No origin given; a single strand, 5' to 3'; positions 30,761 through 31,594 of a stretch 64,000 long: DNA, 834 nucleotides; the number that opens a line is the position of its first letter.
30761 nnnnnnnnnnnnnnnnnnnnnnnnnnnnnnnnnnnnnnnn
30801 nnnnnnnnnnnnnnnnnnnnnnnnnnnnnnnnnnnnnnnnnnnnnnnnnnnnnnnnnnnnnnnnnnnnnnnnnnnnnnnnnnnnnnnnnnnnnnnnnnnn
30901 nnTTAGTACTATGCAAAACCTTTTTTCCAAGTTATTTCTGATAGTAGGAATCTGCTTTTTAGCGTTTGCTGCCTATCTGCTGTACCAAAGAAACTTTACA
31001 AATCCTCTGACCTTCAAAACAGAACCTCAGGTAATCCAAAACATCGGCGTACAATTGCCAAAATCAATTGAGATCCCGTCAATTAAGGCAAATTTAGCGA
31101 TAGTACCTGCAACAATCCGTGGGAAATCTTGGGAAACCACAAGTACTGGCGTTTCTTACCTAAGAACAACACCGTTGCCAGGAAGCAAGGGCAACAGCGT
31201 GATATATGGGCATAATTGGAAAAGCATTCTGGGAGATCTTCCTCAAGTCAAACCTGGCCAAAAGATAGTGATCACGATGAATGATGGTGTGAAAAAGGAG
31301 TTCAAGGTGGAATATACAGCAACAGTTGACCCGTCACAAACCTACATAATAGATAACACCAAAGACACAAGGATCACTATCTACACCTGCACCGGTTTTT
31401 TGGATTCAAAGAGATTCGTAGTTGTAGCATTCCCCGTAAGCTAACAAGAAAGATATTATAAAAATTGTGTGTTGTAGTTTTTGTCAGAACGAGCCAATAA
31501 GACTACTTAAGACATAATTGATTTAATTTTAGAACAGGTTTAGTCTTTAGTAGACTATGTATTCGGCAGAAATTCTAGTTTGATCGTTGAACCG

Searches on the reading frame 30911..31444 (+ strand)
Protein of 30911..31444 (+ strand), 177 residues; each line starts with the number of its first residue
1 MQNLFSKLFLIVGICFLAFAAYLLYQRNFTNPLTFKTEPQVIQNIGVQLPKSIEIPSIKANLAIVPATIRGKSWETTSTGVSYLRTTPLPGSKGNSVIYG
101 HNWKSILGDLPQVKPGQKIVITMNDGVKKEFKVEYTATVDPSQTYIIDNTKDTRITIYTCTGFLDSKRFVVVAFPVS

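Call 6: search_protein_families(library=pfam, proteins=[window:30911-31444:+], max_evalue=0.01)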
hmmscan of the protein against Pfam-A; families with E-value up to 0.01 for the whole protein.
window:30911-31444:+ (177 aa): 1 family
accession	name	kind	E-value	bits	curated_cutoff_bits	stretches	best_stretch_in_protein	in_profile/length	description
PF04203.18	Sortase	-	1.1e-23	83.8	26.6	1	53-174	1-123/125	Sortase domain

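Call 93: search_protein_families(library=ncbifam, proteins=[window:30911-31444:+], max_evalue=0.001)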
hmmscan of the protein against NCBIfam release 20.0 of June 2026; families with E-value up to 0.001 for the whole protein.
window:30911-31444:+ (177 aa): 7 families
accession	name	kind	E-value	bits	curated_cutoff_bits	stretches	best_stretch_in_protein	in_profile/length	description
NF058671.1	sortase_SrtD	exception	2.2e-11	43.8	140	1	52-163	66-171/187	class D sortase, LPxTATN-specific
NF033746.1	class_D_sortase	subfamily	4.7e-11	42.7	165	1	52-174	12-132/135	class D sortase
TIGR01076.1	sortase_fam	subfamily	1.3e-10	41.2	39.35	1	53-171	3-123/136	sortase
NF033748.1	class_F_sortase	subfamily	1.8e-10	40.6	166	1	48-167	9-140/155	class F sortase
NF033745.1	class_C_sortase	subfamily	2.9e-10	40.2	160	1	52-172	95-217/220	class C sortase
TIGR03784.1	marine_sortase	equivalog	5.4e-10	39.2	158.25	1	69-163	66-159/174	class GN sortase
NF033747.1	class_E_sortase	subfamily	5.7e-09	36.1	160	1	53-172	74-202/211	class E sortase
